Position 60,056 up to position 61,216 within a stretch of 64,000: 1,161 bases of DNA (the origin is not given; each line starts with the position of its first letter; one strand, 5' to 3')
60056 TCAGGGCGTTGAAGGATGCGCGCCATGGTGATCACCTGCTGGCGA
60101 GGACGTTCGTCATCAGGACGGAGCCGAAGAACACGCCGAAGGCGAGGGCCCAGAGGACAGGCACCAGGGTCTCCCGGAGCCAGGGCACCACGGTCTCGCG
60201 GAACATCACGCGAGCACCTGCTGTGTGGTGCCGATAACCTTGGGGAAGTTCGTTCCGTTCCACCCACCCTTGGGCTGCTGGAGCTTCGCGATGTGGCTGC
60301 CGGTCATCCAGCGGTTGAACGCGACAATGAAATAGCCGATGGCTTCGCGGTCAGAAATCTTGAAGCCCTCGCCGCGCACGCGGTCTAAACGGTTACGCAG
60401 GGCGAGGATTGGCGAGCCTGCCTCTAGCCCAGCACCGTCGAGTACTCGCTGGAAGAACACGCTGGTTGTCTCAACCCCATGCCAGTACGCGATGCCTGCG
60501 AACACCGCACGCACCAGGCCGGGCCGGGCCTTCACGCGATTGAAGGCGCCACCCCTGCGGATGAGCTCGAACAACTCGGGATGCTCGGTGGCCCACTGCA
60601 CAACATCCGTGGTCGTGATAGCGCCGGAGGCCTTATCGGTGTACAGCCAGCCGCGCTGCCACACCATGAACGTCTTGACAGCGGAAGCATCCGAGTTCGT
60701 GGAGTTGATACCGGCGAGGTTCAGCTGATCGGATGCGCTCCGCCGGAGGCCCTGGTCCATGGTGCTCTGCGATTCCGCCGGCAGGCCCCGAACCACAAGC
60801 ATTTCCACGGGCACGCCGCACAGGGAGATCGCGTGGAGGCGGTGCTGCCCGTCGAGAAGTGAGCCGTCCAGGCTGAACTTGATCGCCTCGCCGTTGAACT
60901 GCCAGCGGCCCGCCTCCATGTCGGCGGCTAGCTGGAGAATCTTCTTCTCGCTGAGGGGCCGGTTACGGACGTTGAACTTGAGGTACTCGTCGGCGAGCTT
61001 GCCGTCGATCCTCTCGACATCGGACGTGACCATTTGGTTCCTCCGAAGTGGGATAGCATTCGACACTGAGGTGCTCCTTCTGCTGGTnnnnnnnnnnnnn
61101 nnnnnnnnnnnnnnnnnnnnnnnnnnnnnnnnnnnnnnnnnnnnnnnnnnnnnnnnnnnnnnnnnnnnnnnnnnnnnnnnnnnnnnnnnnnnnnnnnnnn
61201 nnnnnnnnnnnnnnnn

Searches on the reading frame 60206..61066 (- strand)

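Call 33: search_protein_families(library=phrogs, proteins=[window:60206-61066:-], max_evalue=0.00001)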
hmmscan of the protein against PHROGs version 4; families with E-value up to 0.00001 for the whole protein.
window:60206-61066:- (286 aa): 1 family
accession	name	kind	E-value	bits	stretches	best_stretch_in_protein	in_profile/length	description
phrog_5931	-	unknown function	1.3e-81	275.2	1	10-278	5-278/282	-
